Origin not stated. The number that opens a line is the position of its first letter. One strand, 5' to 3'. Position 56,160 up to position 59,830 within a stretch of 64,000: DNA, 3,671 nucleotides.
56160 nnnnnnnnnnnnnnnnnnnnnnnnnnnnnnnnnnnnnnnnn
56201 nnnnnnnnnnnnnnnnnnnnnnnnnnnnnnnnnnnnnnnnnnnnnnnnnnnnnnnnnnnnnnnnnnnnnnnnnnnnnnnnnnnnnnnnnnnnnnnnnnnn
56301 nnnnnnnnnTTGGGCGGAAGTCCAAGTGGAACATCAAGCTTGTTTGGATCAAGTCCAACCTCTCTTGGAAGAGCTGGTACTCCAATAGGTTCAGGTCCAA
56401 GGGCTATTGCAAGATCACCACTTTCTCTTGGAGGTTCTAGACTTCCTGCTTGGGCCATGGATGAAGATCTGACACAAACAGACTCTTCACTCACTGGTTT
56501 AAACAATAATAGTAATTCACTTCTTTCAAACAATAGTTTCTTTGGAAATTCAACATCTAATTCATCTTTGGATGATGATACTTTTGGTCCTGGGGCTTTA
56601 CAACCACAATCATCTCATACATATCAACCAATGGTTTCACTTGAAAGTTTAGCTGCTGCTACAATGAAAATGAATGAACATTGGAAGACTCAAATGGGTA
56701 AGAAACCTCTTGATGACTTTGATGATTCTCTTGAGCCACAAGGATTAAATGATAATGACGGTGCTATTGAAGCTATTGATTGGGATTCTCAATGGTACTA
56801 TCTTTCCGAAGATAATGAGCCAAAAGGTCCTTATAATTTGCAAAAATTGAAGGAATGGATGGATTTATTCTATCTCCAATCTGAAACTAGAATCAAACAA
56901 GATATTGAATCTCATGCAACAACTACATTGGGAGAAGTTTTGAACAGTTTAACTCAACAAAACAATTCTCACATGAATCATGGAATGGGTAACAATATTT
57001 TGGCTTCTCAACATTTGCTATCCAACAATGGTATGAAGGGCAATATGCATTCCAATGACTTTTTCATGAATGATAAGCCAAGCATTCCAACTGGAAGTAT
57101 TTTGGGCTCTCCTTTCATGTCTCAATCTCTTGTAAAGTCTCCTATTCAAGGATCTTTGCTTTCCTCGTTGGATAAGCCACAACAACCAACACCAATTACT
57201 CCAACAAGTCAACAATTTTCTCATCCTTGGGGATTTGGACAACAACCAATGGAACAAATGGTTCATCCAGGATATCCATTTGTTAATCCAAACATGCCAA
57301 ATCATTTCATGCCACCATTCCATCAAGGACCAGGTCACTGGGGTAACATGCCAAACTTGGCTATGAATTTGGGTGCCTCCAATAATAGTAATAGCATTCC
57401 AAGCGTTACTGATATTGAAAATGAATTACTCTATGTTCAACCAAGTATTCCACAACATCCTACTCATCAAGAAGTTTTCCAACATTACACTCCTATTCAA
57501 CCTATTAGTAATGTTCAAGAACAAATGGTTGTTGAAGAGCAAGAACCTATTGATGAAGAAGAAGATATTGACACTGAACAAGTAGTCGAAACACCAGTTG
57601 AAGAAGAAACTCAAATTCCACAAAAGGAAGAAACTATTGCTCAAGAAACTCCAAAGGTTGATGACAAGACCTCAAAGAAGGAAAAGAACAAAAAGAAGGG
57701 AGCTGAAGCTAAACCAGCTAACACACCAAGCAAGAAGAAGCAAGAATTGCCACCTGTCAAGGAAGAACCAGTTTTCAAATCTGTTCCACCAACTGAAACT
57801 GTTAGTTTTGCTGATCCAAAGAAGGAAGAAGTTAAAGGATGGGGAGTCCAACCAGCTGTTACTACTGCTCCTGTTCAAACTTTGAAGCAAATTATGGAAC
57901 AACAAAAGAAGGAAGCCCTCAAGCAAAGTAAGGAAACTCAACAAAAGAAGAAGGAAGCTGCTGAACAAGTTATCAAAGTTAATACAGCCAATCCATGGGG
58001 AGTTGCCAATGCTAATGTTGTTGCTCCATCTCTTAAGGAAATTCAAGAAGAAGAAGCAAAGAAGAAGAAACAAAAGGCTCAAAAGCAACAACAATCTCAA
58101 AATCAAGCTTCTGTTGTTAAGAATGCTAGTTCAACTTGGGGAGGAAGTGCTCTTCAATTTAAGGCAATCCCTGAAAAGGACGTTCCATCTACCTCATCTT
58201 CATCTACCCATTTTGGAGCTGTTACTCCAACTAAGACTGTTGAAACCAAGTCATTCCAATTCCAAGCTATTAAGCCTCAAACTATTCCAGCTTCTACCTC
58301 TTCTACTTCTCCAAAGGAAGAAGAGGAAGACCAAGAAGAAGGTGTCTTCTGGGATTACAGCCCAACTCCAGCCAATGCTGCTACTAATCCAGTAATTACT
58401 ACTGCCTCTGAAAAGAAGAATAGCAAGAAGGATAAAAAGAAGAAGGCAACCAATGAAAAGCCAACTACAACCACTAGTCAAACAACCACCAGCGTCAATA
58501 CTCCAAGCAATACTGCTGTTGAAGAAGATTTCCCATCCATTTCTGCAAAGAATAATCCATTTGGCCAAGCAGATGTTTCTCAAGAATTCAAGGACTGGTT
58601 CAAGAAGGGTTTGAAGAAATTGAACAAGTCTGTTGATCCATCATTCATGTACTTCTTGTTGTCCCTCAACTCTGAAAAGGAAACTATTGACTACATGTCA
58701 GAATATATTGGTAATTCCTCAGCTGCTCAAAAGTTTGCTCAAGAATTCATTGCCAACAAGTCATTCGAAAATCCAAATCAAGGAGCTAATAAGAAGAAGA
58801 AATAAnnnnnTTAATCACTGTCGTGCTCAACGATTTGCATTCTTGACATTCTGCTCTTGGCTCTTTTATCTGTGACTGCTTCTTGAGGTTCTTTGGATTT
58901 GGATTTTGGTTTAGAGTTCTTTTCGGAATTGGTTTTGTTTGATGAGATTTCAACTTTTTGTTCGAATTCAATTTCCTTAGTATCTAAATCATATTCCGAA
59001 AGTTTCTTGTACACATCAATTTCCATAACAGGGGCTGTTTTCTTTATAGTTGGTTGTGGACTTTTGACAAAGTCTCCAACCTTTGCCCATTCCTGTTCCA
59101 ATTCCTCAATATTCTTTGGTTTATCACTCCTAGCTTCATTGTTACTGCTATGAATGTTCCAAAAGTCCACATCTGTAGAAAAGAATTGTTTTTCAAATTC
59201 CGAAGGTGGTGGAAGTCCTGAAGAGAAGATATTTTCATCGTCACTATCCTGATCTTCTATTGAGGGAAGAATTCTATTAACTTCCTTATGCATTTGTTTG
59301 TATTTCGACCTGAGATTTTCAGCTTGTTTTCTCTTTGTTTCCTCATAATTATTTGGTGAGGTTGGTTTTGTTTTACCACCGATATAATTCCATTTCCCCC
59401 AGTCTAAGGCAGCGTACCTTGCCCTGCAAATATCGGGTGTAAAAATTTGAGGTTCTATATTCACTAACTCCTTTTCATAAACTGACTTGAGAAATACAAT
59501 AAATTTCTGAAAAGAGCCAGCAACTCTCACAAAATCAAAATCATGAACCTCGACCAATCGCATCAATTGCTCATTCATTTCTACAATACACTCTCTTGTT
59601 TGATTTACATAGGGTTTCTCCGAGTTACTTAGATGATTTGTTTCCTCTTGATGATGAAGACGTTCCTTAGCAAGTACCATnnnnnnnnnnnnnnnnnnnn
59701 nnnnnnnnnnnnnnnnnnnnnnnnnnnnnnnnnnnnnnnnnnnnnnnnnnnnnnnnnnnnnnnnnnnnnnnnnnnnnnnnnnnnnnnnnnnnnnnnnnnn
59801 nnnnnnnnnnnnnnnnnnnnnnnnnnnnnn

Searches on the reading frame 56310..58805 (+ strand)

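Call 21: search_protein_families(library=pfam, proteins=[window:56310-58805:+], max_evalue=0.001)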
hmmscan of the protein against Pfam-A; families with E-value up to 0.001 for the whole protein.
window:56310-58805:+ (831 aa): 1 family
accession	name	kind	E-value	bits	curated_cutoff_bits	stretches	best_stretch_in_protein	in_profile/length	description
PF02213.21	GYF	-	0.00016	21.7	25.7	1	162-200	1-39/45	GYF domain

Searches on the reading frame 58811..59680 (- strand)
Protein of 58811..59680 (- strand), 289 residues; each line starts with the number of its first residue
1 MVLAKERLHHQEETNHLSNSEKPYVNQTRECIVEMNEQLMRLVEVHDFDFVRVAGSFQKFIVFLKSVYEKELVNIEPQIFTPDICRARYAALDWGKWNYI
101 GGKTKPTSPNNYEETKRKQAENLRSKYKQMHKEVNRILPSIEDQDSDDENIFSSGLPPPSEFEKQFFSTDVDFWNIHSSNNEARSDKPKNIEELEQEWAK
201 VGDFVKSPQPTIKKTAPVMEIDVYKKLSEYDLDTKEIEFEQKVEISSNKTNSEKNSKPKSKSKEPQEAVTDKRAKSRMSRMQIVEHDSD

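Call 21: search_protein_families(library=pfam, proteins=[window:58811-59680:-], max_evalue=0.001)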
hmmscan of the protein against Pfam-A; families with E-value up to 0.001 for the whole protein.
window:58811-59680:- (289 aa): 0 families

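Call 40: list_cluster_members(proteins=[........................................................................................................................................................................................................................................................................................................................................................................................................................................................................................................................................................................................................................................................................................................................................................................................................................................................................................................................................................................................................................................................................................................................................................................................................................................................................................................, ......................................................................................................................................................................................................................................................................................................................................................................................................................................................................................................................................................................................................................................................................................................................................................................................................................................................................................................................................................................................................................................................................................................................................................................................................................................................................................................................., window:60665-63778:-, window:58811-59680:-, window:56310-58805:+])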
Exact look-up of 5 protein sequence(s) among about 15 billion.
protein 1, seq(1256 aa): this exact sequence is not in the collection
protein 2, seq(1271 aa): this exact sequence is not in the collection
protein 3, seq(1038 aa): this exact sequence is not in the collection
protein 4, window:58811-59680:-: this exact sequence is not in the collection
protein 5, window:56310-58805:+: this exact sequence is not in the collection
